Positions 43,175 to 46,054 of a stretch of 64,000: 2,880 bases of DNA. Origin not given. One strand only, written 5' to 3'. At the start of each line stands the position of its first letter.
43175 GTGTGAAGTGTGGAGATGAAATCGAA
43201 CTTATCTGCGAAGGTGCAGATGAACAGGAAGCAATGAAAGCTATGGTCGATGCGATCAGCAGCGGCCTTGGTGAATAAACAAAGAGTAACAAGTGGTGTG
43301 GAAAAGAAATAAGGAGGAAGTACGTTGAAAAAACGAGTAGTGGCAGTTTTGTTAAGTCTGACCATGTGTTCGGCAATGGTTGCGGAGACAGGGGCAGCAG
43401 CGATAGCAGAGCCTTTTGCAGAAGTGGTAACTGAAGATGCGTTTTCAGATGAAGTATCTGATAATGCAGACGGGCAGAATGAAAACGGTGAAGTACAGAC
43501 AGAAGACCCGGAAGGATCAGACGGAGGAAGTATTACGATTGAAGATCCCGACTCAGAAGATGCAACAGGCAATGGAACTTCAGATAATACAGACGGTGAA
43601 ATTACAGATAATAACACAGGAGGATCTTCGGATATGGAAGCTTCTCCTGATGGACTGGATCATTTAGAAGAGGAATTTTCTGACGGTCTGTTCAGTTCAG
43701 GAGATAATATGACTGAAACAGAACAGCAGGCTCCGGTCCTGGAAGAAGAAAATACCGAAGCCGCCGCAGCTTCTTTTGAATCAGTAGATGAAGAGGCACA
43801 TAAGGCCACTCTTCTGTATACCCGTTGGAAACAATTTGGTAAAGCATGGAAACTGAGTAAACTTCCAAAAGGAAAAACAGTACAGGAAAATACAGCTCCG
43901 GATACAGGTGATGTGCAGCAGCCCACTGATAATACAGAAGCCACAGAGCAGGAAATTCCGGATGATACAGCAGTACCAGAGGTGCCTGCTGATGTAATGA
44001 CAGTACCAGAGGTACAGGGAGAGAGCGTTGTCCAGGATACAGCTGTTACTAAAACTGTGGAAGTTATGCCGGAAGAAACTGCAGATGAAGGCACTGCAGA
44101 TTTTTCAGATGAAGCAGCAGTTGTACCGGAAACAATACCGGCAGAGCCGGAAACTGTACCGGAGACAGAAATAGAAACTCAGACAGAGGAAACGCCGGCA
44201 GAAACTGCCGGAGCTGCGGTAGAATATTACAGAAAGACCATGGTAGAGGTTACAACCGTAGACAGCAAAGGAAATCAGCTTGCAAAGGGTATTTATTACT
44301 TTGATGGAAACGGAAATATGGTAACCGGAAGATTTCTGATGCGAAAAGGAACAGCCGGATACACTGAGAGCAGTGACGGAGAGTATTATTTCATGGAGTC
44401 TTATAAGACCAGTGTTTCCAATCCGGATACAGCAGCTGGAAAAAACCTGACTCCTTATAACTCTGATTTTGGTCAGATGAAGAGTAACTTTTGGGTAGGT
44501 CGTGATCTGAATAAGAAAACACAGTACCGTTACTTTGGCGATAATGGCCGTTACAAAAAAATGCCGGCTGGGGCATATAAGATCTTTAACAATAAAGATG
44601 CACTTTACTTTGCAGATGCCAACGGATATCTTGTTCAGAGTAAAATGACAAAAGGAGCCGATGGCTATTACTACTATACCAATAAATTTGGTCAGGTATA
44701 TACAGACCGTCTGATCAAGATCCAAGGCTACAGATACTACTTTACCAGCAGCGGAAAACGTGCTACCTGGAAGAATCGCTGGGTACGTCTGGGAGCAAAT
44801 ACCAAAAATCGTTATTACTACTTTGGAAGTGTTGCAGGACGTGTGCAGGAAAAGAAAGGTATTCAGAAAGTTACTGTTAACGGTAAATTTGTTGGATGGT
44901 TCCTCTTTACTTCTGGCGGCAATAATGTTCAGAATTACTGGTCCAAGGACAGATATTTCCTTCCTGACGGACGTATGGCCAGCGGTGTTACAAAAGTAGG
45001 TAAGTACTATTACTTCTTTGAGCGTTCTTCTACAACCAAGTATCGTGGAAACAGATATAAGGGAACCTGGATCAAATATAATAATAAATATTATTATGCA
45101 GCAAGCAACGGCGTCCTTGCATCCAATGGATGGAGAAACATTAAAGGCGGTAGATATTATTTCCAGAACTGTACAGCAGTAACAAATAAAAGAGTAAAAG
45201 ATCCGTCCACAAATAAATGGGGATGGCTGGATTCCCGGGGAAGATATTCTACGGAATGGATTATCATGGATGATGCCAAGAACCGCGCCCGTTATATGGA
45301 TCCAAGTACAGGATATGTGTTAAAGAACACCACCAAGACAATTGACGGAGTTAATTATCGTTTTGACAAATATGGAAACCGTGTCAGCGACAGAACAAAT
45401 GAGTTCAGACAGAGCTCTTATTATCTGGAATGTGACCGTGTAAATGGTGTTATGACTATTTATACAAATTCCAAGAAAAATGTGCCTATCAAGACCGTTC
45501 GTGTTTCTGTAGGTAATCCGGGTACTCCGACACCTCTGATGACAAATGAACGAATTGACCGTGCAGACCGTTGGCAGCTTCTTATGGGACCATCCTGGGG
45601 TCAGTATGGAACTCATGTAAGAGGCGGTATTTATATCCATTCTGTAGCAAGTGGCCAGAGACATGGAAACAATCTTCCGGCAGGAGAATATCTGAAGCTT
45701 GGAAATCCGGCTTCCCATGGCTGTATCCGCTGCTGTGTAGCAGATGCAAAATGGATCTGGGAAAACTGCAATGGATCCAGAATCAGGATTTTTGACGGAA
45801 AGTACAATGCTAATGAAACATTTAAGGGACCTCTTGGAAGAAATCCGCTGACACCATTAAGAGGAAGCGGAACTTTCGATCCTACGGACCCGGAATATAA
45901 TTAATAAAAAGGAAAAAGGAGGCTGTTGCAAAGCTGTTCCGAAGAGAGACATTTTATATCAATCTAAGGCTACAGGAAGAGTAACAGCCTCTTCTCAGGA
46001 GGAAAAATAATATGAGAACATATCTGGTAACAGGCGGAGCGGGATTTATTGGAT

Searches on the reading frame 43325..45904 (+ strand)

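Call 52: search_protein_families(library=pfam, proteins=[window:43325-45904:+], max_evalue=0.001)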
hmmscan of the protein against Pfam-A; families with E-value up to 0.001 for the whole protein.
window:43325-45904:+ (859 aa): 2 families
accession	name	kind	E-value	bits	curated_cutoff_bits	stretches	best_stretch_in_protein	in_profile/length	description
PF03734.19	YkuD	-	9.4e-13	49.4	23.4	1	699-816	2-139/146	L,D-transpeptidase catalytic domain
PF19127.6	Choline_bind_3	-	0.00062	20.1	27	0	324-353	12-41/47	Choline-binding repeat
